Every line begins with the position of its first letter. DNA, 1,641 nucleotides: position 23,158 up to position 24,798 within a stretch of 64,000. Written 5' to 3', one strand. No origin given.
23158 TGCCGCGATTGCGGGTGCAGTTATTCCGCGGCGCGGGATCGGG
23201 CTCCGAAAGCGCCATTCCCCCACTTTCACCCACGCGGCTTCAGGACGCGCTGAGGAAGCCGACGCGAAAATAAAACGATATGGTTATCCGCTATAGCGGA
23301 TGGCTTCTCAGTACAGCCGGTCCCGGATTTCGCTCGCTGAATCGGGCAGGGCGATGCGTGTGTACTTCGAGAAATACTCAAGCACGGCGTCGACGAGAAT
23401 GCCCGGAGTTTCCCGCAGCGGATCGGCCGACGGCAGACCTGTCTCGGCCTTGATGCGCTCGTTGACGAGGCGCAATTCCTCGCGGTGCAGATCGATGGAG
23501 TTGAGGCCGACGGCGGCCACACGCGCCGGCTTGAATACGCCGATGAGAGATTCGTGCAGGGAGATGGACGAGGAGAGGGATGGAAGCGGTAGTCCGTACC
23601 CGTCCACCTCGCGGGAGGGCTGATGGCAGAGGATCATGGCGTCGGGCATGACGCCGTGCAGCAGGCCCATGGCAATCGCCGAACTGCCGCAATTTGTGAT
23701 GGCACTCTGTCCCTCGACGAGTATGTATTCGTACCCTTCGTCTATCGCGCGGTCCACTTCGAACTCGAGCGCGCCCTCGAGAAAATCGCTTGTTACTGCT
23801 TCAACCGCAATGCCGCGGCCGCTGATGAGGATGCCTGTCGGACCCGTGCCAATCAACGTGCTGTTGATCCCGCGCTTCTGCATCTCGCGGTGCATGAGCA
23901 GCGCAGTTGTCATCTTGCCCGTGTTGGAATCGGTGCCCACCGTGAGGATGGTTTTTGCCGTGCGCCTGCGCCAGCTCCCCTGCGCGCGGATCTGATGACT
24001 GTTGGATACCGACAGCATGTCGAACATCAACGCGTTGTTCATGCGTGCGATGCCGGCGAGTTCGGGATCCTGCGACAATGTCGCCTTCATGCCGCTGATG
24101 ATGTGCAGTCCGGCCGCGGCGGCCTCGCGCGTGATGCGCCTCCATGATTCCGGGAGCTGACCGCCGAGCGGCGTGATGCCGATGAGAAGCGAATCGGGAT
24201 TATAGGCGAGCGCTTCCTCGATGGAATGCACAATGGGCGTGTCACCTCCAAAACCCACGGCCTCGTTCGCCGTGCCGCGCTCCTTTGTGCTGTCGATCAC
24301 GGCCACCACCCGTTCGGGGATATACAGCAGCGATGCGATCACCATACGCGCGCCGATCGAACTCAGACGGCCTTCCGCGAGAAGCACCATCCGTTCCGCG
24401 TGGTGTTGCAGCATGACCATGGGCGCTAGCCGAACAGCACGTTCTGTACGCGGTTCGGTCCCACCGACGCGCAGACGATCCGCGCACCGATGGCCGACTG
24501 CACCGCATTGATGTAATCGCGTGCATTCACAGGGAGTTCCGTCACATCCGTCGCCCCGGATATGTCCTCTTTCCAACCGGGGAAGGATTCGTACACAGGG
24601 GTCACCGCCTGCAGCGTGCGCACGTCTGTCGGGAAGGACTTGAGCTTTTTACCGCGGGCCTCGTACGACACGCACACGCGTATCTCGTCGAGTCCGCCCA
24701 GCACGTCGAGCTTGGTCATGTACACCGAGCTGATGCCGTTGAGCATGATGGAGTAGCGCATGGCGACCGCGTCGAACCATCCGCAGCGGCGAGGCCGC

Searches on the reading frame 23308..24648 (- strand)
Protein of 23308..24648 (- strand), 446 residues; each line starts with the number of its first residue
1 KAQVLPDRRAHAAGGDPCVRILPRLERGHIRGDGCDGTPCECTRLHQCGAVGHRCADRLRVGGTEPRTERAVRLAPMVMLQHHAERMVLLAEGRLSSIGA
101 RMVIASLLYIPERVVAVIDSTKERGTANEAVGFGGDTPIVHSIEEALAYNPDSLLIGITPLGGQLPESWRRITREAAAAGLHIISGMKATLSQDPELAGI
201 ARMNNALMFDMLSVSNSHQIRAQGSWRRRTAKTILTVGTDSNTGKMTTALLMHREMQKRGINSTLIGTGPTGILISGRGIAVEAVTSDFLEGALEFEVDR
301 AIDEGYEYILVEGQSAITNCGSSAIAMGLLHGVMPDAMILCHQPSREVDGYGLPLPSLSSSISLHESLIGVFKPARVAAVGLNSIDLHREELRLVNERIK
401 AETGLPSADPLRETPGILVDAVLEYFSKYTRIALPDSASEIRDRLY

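Call 41: search_protein_families(library=pfam, proteins=[window:23308-24648:-], max_evalue=0.00001)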
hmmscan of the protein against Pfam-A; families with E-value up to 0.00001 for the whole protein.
window:23308-24648:- (446 aa): 2 families
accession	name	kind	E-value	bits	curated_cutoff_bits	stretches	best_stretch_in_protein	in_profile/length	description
PF07755.17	DUF1611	-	1.9e-54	184.6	25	1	222-415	3-197/201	Domain of unknown function (DUF1611_C) P-loop domain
PF17396.8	DUF1611_N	-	2.8e-19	69.7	22.6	1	125-211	6-92/95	Domain of unknown function (DUF1611_N) Rossmann-like domain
